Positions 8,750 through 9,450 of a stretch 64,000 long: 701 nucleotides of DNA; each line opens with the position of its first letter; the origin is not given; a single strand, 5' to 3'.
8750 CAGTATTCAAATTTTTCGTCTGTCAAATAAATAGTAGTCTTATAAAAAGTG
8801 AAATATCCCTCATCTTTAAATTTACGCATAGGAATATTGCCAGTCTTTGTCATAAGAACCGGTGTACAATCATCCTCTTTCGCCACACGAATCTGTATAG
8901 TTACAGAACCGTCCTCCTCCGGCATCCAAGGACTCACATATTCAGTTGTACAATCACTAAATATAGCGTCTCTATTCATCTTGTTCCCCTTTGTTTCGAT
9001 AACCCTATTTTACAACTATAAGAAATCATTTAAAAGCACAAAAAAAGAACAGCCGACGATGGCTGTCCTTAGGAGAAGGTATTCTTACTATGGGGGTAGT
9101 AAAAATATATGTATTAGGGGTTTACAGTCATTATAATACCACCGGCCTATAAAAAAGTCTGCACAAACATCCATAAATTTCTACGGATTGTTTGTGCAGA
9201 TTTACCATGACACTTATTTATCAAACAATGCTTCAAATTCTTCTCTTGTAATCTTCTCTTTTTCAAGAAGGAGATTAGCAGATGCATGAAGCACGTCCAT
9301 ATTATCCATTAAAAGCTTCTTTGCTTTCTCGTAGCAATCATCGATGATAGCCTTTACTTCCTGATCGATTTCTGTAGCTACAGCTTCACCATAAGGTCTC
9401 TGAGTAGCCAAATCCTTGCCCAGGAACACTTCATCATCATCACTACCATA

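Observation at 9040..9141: Stand-alone C-rich small RNA candidate between ftsH and the amylase gene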

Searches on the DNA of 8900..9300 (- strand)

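Call 7: search_rna_families(source=window, start=8900, end=9300, threshold=evalue, max_evalue=10)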
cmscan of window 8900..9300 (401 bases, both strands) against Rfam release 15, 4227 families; matches with E-value up to 10: 11.
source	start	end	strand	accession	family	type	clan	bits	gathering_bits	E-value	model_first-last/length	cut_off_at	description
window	9219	9292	+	RF02125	JPX_2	Gene; lncRNA;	-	17.3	48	0.38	1-69/69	no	JPX transcript, XIST activator conserved region 2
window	9155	9203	+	RF04176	mir-3149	Gene; miRNA;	-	16.6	100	2.3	1-83/83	no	mir-3149 microRNA precursor family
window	9155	9203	-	RF04176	mir-3149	Gene; miRNA;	-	16.4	100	2.7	1-83/83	no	mir-3149 microRNA precursor family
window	9030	9199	-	RF03533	SQ1002_RNA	Gene; sRNA;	-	16.2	128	0.33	1-237/237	no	Clostridioides difficile sRNA SQ1002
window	9150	9207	-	RF00693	mir-147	Gene; miRNA;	-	16.2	57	1.8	1-78/78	no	mir-147 microRNA precursor family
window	9040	9088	-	RF01489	sbrA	Gene; sRNA;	-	15.6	45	1.5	1-71/71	no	Listeria sRNA sbrA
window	9158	9202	+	RF04154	mir-1277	Gene; miRNA;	-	15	81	7.7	1-78/78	no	mir-1277 microRNA precursor family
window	9160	9200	+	RF00855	mir-254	Gene; miRNA;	-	14.8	70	4.3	1-63/63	no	mir-254 microRNA precursor family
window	8902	8919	-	RF04357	Plastid-ndhA-ndhB-2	Intron;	CL00155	13.8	53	3.3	1-41/41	no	Plastid-ndhA-ndhB-2 group II-D5 intron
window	9147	9204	-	RF04128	MIR8562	Gene; miRNA;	-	13.1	211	5.8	96-154/242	no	MIR8562 microRNA precursor family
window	9251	9300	-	RF00014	DsrA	Gene; sRNA;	-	13.1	60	7.6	30-85/85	5'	DsrA RNA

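Call 22: build_rna_model(alignment_id=A2, structure=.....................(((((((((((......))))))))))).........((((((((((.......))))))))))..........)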
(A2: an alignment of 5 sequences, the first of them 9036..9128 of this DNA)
Model R1 built from alignment A2 (5 sequences, 95 columns); structure: as given.
model positions 94; base pairs 21; branch points 1; effective number of sequences 1.19; information 0.609 bits per position. Calibrated on 0.2 Mb of random sequence (short: E-values are rough).
structure used (alignment columns):
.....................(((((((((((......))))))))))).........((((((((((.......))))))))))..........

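Call 24: search_with_rna_model(model_id=R1, sources=[window, L001, L002, L003, L019, L026, L027, L028, L029, L030, L031, L032, L033, L034, L035, L036, L037, L038, L039, L040, L041, L042, L043, L044, L045, L046, L047, L048, L049, L050, L051, L052, L053, L054, L055, L056, L057, L058, L059, L060, L061, L062, L063, L064, L065, L066, L067, L068, L069, L070, L071, L072, L073, L074, L075, L076, L077, L078, L079, L080, L081, L082, L083, L084, L085, L086, L087, L088, L089, L090, L091, L092, L093, L094, L095, L096, L097, L098, L099, L100, L101, L102, L103, L104, L105], max_evalue=0.02, make_alignment=true)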
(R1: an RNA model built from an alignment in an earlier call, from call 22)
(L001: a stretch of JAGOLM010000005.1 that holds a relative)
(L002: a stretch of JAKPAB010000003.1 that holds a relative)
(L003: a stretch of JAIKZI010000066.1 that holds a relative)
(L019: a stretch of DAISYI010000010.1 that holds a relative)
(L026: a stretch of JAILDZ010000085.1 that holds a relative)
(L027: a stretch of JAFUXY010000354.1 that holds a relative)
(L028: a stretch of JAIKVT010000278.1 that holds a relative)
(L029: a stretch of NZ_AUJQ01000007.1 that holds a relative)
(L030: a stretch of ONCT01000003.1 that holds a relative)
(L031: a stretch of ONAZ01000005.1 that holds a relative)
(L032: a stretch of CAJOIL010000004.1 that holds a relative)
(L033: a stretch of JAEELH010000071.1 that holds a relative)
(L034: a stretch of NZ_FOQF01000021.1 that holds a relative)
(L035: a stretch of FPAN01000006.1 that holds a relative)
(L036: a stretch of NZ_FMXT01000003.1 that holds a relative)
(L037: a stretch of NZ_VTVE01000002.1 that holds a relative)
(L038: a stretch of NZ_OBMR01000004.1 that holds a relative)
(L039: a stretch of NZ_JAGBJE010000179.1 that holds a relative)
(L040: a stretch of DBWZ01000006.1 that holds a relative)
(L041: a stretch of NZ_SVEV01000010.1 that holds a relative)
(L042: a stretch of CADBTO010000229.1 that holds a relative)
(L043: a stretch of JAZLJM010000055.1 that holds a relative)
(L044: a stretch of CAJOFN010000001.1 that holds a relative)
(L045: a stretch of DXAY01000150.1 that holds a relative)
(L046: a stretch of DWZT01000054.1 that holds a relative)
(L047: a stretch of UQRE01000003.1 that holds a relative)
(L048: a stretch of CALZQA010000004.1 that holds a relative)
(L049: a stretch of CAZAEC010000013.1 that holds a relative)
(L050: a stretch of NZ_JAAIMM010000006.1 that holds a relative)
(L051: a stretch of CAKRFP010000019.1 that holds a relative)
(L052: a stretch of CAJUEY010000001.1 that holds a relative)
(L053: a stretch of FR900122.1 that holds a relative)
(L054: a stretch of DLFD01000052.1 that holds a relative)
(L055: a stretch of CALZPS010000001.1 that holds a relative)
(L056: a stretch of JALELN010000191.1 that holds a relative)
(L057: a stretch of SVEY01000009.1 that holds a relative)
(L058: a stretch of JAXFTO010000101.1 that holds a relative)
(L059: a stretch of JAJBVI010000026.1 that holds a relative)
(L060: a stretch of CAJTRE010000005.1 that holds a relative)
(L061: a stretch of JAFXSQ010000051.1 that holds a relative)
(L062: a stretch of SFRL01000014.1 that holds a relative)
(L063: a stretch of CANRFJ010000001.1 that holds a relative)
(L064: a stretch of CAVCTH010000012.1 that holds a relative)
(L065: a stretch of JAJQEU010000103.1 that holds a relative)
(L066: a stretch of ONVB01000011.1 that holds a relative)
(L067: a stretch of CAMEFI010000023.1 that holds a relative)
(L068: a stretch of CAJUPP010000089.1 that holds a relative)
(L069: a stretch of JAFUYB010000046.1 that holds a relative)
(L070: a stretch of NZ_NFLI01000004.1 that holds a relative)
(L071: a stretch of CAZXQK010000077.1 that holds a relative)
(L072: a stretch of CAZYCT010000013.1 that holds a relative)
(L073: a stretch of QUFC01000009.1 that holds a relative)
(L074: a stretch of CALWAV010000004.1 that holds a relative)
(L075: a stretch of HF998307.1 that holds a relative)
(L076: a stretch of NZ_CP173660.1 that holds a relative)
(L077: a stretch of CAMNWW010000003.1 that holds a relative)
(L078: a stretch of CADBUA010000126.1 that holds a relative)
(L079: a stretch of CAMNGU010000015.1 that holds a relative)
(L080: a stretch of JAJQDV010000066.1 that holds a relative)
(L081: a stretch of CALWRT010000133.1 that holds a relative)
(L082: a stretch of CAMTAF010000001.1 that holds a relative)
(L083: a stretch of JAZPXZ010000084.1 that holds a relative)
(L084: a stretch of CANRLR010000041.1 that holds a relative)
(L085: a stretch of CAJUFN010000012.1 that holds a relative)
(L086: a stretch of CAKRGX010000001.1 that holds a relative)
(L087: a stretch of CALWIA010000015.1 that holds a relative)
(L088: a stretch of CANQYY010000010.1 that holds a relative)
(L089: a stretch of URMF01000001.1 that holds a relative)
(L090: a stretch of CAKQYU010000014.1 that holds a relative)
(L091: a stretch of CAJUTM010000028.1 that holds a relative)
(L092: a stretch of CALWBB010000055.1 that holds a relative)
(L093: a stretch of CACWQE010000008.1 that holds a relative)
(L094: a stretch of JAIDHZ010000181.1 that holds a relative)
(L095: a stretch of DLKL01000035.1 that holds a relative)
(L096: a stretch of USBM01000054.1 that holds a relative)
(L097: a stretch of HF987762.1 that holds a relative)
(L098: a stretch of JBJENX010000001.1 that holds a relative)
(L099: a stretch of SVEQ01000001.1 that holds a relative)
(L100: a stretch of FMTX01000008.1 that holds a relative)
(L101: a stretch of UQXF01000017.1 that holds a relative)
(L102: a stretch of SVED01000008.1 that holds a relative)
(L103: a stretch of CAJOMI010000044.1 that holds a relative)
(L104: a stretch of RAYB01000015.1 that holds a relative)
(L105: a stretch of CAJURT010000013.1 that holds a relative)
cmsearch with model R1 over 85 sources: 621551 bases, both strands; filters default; matches with E-value up to 0.02: 52.
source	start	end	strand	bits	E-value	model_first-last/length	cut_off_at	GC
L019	758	851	+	119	4.9e-22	1-94/94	no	0.39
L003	803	895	-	117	1.3e-21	1-94/94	no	0.38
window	9036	9128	-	115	3.4e-21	1-94/94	no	0.4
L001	4488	4579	-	105.3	3.8e-19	1-94/94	no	0.36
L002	3630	3721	-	102.8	1.3e-18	1-94/94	no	0.34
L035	2382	2477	+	67.5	3.7e-11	1-94/94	no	0.35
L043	2341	2438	+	65.3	1.1e-10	1-94/94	no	0.32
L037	2359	2456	+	62.6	4e-10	1-94/94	no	0.33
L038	2379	2476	+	62.6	4e-10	1-94/94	no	0.33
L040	2270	2367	+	62.6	4e-10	1-94/94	no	0.33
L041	2381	2478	+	62.5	4.2e-10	1-94/94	no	0.32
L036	2358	2456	+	61.7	6.4e-10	1-94/94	no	0.32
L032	2381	2480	+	61.5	7e-10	1-94/94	no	0.32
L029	2376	2473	+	60.8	9.5e-10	1-94/94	no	0.33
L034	2378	2475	+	60.8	9.5e-10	1-94/94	no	0.33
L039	1269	1366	+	60.8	9.5e-10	1-94/94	no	0.33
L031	2302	2401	+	60.1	1.3e-09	1-94/94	no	0.32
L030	2389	2488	+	60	1.4e-09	1-94/94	no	0.32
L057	2277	2373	+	56.3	8.5e-09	1-94/94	no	0.31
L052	2189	2286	+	55.3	1.4e-08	1-94/94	no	0.35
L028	1028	1127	+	53.1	4.1e-08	1-94/94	no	0.31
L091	2362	2464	+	47.6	5.8e-07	1-94/94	no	0.39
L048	2312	2413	+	44.1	3.3e-06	1-94/94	no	0.35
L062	2118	2220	+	43.2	5e-06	1-94/94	no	0.39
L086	2350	2451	+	41.7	1e-05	1-94/94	no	0.36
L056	2313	2415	+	41.6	1.1e-05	1-94/94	no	0.36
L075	2333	2435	+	40.1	2.3e-05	1-94/94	no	0.38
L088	2338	2440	+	39.3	3.3e-05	1-94/94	no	0.37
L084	2319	2421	+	38.8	4.4e-05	1-94/94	no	0.4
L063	2279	2381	+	38.2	5.6e-05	1-94/94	no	0.4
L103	2245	2350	+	38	6.4e-05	1-94/94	no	0.38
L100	2145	2246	+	35.3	0.00023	1-94/94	no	0.35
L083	2054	2158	+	34.8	0.0003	1-94/94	no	0.41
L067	2208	2318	+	34.5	0.00034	1-94/94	no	0.38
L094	2124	2238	+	34.3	0.00038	1-94/94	no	0.37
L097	2155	2268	+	34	0.00043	1-94/94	no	0.38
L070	2253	2356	+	33.9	0.00045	1-94/94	no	0.38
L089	2248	2361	+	33.8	0.00048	1-94/94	no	0.38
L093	2166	2276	+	33.8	0.00048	1-94/94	no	0.38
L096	137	250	+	33.8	0.00049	1-94/94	no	0.38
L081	2207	2315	+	33.6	0.00055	1-94/94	no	0.38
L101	2246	2356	+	33.4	0.0006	1-94/94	no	0.39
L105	2257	2362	+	33.2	0.00065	1-94/94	no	0.43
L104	2257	2362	+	32.5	0.00093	1-94/94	no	0.44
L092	2270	2373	+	32.4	0.00094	1-94/94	no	0.38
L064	2315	2424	+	32.4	0.00096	1-94/94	no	0.37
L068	2188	2292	+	32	0.0012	1-94/94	no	0.45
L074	2304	2408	+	31.9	0.0012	1-94/94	no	0.39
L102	2222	2326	+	30.9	0.002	1-94/94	no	0.4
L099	2240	2353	+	29.4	0.0042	1-94/94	no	0.39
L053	2307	2408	+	27.6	0.01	1-94/94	no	0.38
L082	2235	2338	+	26.3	0.018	1-94/94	no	0.45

Alignment A3: 52 matches aligned to the model, 167 columns, each read 5' to 3' on its own strand. Consensus structure (alignment columns), stored with it:
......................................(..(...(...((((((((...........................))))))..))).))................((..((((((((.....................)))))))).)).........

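Call 66: search_with_rna_model(model_id=R1, sources=[window, L001, L019, L035, L038, L048, L052, L053, L064, L070, L075, L083, L091, L100, L103, L105, L106, L107, L109, L110, L111, L112, L113, L114, L115, L116, L117, L118, L119, L121, L122, L123, L125, L126, L127, L128, L129, L130, L131, L132, L133, L134, L135, L136, L137, L138, L139, L140, L142, L143, L144, L145, L146, L147, L148, L149, L150, L151, L152, L153, L154, L155, L156, L157, L158, L159, L160, L161, L162, L163, L165, L166, L167, L168, L169, L170, L172, L173, L174, L175, L176, L177, L178, L179, L180, L181, L182, L183, L184, L186, L187, L188, L189, L190, L192, L194, L195, L199, L200, L230], max_evalue=0.01, make_alignment=true)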
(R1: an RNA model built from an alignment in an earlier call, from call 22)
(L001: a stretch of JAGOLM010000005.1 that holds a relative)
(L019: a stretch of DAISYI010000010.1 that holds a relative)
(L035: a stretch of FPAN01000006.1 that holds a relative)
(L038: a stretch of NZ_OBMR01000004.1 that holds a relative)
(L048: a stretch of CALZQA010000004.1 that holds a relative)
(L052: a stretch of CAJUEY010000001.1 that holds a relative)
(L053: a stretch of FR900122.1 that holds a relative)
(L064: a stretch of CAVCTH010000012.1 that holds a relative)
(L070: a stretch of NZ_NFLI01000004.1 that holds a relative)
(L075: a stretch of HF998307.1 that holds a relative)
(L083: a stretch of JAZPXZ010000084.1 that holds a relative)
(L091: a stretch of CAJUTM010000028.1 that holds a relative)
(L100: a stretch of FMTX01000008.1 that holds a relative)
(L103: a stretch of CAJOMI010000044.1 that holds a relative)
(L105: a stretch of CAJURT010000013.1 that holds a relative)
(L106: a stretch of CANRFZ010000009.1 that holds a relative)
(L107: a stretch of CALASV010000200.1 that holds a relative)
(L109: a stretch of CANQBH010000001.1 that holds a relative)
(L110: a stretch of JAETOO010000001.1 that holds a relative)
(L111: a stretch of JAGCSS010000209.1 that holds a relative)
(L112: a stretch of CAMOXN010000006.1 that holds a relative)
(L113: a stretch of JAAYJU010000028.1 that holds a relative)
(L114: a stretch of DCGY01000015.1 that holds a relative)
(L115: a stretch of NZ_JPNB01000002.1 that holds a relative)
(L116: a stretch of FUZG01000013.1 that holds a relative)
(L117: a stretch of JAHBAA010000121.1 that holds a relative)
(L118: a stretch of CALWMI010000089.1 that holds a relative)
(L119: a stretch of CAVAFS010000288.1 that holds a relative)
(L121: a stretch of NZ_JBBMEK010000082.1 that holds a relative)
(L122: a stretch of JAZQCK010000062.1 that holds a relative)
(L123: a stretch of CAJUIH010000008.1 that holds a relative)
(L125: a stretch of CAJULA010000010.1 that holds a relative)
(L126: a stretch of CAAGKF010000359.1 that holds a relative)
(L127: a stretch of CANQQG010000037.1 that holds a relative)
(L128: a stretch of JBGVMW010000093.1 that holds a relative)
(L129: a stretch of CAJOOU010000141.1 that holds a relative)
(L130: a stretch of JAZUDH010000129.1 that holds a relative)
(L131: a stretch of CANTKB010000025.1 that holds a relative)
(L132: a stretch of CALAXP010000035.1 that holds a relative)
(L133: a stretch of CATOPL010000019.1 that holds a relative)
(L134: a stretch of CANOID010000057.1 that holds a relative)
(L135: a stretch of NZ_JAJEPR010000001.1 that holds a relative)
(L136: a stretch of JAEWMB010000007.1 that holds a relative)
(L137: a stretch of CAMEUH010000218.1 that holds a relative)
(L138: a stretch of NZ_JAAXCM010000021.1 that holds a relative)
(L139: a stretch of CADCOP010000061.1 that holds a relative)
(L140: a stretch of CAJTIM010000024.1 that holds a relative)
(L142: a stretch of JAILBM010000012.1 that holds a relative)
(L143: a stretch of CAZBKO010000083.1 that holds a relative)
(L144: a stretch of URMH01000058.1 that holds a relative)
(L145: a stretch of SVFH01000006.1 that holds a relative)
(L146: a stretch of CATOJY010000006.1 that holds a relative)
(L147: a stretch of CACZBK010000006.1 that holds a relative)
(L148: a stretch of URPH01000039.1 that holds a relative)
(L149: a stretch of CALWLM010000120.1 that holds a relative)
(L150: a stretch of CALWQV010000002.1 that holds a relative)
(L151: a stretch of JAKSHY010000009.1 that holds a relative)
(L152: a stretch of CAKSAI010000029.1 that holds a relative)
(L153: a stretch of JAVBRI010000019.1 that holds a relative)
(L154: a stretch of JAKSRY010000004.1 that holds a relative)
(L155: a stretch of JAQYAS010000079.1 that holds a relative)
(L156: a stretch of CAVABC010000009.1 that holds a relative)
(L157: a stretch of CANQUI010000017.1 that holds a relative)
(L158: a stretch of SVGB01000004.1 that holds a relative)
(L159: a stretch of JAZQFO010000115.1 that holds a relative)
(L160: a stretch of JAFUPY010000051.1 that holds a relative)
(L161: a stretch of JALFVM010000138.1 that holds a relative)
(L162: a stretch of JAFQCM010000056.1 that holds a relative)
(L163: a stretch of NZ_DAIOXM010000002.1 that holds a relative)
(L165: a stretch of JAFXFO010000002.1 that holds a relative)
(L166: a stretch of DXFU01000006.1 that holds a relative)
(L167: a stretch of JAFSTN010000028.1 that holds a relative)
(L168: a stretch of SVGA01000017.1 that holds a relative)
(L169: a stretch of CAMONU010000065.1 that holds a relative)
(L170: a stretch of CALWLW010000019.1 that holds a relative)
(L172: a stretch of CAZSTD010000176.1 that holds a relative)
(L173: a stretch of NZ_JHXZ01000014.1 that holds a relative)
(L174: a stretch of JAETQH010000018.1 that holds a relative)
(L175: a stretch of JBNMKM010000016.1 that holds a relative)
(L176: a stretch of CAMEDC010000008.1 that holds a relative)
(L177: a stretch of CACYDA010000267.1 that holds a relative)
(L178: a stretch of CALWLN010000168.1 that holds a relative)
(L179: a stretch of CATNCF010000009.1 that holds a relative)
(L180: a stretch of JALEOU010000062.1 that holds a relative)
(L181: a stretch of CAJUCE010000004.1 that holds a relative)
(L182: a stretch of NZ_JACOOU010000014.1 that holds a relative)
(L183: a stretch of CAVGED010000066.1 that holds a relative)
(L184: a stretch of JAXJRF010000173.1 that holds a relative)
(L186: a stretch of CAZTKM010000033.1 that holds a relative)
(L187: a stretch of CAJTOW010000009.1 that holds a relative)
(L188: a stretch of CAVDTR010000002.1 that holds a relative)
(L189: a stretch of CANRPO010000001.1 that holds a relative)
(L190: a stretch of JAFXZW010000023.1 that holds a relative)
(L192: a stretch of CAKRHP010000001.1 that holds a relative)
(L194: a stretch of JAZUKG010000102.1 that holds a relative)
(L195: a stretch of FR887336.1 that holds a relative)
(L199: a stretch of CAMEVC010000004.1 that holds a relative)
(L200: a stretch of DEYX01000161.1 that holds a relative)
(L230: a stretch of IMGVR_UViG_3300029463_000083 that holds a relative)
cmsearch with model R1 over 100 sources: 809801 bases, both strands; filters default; matches with E-value up to 0.01: 92.
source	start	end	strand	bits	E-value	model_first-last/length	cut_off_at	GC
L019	758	851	+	119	6.4e-22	1-94/94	no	0.39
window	9036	9128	-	115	4.4e-21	1-94/94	no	0.4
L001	4488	4579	-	105.3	5e-19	1-94/94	no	0.36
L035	2382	2477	+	67.5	4.8e-11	1-94/94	no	0.35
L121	215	313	-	65.9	1.1e-10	1-94/94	no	0.38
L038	2379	2476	+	62.6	5.1e-10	1-94/94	no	0.33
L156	1267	1364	-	61.8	7.7e-10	1-94/94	no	0.34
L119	1650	1752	+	59.1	2.9e-09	1-94/94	no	0.36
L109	2870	2964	+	58.8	3.4e-09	1-94/94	no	0.33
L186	5517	5618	-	57.7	5.8e-09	1-94/94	no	0.33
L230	6237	6337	+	56.3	1.1e-08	1-94/94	no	0.35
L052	2189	2286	+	55.3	1.8e-08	1-94/94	no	0.35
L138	444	544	+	51.3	1.3e-07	1-94/94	no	0.38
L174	2965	3068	-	51.1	1.4e-07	1-94/94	no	0.34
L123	6161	6262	+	49.7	2.7e-07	1-94/94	no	0.34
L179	6348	6447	-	49.4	3.3e-07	1-94/94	no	0.35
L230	5653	5753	+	49.1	3.8e-07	1-94/94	no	0.34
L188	7644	7742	-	48.7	4.5e-07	1-94/94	no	0.35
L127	2887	2992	-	48.5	4.9e-07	1-94/94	no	0.31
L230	6038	6138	+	48.3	5.4e-07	1-94/94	no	0.34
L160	5117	5220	-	47.7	7.3e-07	1-94/94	no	0.37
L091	2362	2464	+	47.6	7.6e-07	1-94/94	no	0.39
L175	4277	4383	+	47.3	8.8e-07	1-94/94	no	0.37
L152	6462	6567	+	46.4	1.4e-06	1-94/94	no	0.41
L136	1493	1596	+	46.3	1.4e-06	1-94/94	no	0.38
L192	6892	6995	-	46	1.7e-06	1-94/94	no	0.39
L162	4911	5010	+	45.8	1.9e-06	1-94/94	no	0.4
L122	3288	3390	-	45.7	1.9e-06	1-94/94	no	0.33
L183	1631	1738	+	44.3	3.9e-06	1-94/94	no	0.41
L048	2312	2413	+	44.1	4.3e-06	1-94/94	no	0.35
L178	375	479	-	43.9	4.6e-06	1-94/94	no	0.41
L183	1307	1414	+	43.5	5.6e-06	1-94/94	no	0.42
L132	2136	2239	+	42.4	9.7e-06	1-94/94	no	0.42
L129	3193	3289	-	41.9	1.3e-05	1-94/94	no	0.33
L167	427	525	+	41.8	1.3e-05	1-94/94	no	0.37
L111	5495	5599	+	41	1.9e-05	1-94/94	no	0.35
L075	2333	2435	+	40.1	2.9e-05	1-94/94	no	0.38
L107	5443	5546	-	39.5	4e-05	1-94/94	no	0.4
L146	4034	4135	-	39.1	4.7e-05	1-94/94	no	0.37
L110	2045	2147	-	38.8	5.5e-05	1-94/94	no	0.42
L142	44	147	-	38.8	5.6e-05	1-94/94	no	0.36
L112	3440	3540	+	38.5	6.4e-05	1-94/94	no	0.4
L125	2115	2218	+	38.5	6.5e-05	1-94/94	no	0.33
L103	2245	2350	+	38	8.4e-05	1-94/94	no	0.38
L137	820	925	+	37.7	9.4e-05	1-94/94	no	0.36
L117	2666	2767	-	37.7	9.5e-05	1-94/94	no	0.42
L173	1872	1973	-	37.3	0.00011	1-94/94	no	0.36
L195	2057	2163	-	37.3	0.00012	1-94/94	no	0.34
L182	6333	6431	-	37.1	0.00013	1-94/94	no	0.36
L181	5958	6057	-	36.8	0.00015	1-94/94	no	0.39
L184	2276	2387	-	36.8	0.00015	1-94/94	no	0.36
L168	2682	2781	-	36.6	0.00017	1-94/94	no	0.38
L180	7880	7979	+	36.2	0.0002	1-94/94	no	0.41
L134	1117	1222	+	36.1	0.00021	1-94/94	no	0.37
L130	1899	2001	+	35.9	0.00023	1-94/94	no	0.34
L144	2397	2498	-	35.9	0.00023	1-94/94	no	0.35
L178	28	137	-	35.5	0.00027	1-94/94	no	0.44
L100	2145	2246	+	35.3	0.0003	1-94/94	no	0.35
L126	954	1057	+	35.2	0.00032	1-94/94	no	0.38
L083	2054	2158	+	34.8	0.00039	1-94/94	no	0.41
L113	3900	3998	+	34.5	0.00045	1-94/94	no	0.33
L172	2348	2447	-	34.3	0.00049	1-94/94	no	0.36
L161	3947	4047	+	34.1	0.00054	1-94/94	no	0.37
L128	5719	5814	+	33.9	0.00059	1-94/94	no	0.35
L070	2253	2356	+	33.9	0.00059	1-94/94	no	0.38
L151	2101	2208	-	33.8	0.00063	1-94/94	no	0.35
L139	2519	2613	+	33.8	0.00064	1-94/94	no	0.4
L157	2906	3004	-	33.6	0.00068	1-94/94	no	0.46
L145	1630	1729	-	33.6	0.00069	1-94/94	no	0.35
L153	237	342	+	33.4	0.00078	1-94/94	no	0.32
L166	1054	1161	+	33.3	0.00083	1-94/94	no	0.43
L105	2257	2362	+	33.2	0.00084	1-94/94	no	0.43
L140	6881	6989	+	33.1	0.0009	1-94/94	no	0.37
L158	1069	1169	-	33.1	0.0009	1-94/94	no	0.36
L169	7229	7332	+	32.8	0.001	1-94/94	no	0.41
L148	3089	3187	-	32.8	0.001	1-94/94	no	0.41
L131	1698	1798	+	32.7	0.0011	1-94/94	no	0.38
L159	4657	4756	-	32.4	0.0012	1-94/94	no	0.4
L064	2315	2424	+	32.4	0.0013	1-94/94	no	0.37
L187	2116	2220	+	32.4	0.0013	1-94/94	no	0.47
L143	553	656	-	32.2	0.0014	1-94/94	no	0.42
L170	2856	2966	-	31.8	0.0017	1-94/94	no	0.36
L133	5843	5952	+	31.4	0.002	1-94/94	no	0.36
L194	3214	3318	+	31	0.0025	1-94/94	no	0.36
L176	5377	5482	+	31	0.0025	1-94/94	no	0.41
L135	1724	1830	+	30.7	0.0029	1-94/94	no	0.43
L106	6391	6490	+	30.2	0.0037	1-94/94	no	0.32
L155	1698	1801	+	29.7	0.0046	1-94/94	no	0.38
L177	6699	6802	+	29.6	0.0049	1-94/94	no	0.38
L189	2802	2902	+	29.3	0.0057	1-94/94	no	0.33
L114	3019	3120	+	29.2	0.006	1-94/94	no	0.32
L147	1327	1430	-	28.9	0.0068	1-94/94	no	0.31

Alignment A5: 92 matches aligned to the model, 217 columns, each read 5' to 3' on its own strand. Consensus structure (alignment columns), stored with it:
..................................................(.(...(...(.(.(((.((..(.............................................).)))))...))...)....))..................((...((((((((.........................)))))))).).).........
